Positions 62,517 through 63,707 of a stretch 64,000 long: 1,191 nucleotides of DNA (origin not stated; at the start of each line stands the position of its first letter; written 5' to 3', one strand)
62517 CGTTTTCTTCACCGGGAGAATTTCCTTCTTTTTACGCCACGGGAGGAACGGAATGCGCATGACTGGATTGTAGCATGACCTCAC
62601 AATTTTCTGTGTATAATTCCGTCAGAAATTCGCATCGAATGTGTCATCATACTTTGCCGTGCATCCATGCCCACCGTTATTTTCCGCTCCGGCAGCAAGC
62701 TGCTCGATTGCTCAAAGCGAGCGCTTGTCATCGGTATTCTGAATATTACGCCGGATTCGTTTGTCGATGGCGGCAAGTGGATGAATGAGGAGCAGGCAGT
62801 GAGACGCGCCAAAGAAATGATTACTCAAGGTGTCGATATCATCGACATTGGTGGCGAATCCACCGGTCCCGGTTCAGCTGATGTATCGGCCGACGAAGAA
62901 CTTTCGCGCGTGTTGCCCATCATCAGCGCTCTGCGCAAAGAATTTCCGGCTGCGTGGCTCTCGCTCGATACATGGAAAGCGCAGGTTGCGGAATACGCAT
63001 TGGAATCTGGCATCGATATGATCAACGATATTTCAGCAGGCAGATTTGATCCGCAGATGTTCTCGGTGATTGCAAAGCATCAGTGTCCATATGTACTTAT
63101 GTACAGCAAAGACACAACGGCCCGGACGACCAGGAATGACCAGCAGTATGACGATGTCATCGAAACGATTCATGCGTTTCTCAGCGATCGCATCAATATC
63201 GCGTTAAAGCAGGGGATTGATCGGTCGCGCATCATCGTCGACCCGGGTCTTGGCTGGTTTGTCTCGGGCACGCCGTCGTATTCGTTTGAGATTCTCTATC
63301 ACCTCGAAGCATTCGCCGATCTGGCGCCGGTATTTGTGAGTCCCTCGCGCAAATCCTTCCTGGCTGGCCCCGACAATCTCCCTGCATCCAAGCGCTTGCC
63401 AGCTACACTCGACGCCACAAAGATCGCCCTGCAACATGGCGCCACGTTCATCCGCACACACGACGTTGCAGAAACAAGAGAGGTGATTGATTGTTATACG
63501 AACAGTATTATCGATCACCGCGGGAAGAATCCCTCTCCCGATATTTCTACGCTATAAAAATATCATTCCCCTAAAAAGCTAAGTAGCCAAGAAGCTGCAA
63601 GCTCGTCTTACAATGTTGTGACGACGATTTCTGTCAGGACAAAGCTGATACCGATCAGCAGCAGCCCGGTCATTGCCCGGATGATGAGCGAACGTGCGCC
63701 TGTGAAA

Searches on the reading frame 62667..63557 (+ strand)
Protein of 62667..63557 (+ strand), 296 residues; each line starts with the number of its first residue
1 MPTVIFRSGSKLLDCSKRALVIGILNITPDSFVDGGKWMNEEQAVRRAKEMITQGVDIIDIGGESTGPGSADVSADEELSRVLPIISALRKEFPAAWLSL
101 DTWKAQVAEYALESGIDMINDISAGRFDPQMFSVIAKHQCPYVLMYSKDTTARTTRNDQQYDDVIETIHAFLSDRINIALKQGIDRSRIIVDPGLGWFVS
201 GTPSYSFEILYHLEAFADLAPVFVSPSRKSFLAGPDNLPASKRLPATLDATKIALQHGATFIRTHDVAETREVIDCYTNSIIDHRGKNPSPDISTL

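Call 8: search_protein_families(library=pfam, proteins=[window:62667-63557:+], max_evalue=0.001)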
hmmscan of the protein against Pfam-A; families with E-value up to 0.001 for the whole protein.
window:62667-63557:+ (296 aa): 1 family
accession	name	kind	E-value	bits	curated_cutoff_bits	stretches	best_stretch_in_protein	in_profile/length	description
PF00809.28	Pterin_bind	-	2.6e-71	240.6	25.5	1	22-265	1-244/244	Pterin binding enzyme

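Call 109: find_homologous_proteins(query=window:62667-63557:+, max_evalue=1e-20)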
Query window:62667-63557:+ (296 aa): 7458 proteins with E <= 1e-20 among 8000 candidates; the best 120 are listed.
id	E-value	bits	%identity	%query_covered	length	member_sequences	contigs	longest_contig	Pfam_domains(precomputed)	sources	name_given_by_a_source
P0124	1.8e-194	663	100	100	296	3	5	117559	PF00809.29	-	-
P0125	5.1e-143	494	82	92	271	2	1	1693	PF00809.29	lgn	-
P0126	6.7e-136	470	75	96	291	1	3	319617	PF00809.29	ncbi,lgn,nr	ncbi:MAG: dihydropteroate synthase [Candidatus Peribacteraceae bacterium]|nr:dihydropteroate synthas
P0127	5.7e-112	392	64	92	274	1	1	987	PF00809.29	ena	-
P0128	8.2e-111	388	61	92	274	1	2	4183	PF00809.29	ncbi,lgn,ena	-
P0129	1.9e-109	384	63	90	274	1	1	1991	PF00809.29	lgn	-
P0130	4.6e-104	366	60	92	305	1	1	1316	PF00809.29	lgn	-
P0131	5.3e-102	359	60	91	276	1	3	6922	PF00809.29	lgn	-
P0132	1.7e-101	357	62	91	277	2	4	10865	PF00809.29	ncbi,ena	-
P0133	2.4e-101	357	62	90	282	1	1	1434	PF00809.29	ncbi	-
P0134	4.1e-101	356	62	91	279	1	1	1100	PF00809.29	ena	-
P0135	4.9e-101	356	60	90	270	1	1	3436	PF00809.29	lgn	-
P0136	8.7e-101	355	62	90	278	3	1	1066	PF00809.29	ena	-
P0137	1.3e-100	355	60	94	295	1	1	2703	PF00809.29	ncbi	-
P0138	1.4e-100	354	62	91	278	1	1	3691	PF00809.29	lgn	-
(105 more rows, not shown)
